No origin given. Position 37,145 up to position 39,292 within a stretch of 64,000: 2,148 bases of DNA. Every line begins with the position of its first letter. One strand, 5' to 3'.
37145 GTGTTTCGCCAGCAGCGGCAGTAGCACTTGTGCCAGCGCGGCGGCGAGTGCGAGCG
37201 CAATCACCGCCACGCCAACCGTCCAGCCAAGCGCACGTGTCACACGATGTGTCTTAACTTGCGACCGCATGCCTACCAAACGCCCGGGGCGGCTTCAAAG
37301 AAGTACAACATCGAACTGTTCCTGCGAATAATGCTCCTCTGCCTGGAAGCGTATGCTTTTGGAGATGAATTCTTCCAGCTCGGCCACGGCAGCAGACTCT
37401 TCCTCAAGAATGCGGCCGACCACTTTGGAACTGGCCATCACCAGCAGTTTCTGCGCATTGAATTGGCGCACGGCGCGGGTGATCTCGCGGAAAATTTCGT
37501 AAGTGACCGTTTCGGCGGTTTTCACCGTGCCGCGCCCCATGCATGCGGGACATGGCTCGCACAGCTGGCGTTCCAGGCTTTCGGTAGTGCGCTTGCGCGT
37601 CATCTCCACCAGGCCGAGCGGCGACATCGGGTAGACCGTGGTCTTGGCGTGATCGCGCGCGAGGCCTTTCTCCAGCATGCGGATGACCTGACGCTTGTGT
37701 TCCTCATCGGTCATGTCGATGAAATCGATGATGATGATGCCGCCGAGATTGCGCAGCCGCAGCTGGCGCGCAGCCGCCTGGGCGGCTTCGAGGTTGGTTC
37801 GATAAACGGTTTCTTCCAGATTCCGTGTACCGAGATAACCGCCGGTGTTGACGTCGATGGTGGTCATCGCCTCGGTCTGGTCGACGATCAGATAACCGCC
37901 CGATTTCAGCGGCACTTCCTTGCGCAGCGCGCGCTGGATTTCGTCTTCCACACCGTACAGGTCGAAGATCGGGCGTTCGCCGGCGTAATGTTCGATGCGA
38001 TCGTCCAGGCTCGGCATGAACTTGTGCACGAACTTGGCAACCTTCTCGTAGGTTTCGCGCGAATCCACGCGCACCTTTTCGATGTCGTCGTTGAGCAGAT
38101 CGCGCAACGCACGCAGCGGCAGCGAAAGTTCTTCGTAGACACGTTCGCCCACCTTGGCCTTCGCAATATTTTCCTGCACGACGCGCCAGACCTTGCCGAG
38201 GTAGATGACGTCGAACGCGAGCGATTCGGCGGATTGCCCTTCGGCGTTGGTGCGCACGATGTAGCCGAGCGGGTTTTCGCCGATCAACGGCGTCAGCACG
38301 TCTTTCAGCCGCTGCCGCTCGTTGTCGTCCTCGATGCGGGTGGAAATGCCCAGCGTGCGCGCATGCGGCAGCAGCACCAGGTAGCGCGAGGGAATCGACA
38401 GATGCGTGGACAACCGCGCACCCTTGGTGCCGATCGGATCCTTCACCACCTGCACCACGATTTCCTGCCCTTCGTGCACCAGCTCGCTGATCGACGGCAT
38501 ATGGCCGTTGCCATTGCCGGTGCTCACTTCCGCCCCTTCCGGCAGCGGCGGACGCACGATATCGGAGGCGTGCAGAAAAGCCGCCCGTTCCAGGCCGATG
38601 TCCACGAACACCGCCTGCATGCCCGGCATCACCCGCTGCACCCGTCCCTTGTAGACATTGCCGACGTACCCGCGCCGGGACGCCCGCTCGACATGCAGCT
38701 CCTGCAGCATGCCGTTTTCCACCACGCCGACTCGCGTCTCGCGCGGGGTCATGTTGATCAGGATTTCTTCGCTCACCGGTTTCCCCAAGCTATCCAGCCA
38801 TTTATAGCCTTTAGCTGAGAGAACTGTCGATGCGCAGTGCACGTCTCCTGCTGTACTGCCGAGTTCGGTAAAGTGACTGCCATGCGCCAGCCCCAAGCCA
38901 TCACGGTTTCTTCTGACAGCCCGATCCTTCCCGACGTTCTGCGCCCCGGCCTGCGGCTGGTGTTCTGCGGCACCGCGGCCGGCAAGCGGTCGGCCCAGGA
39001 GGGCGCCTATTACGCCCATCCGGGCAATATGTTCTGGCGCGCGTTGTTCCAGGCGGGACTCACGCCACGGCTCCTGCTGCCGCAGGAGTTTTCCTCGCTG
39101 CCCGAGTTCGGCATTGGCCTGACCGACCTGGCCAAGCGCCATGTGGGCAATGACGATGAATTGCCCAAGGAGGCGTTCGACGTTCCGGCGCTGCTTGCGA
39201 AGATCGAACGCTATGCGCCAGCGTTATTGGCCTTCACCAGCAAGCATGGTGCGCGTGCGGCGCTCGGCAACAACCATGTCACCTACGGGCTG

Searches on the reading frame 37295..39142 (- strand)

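Call 84: search_protein_families(library=pfam, proteins=[window:37295-39142:-], max_evalue=0.001)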
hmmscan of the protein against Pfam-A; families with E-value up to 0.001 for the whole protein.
window:37295-39142:- (615 aa): 3 families
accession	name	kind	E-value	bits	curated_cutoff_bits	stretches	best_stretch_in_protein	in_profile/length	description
PF10150.14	RNase_E_G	-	3.4e-103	345.2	25.5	1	249-519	1-270/270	Ribonuclease E/G family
PF20833.2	RNase_E_G_Thio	-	2.3e-10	40.9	26.8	1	530-612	1-83/86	RNase E/G, Thioredoxin-like domain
PF00575.29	S1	-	1.4e-06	29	22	1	160-234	4-61/74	S1 RNA binding domain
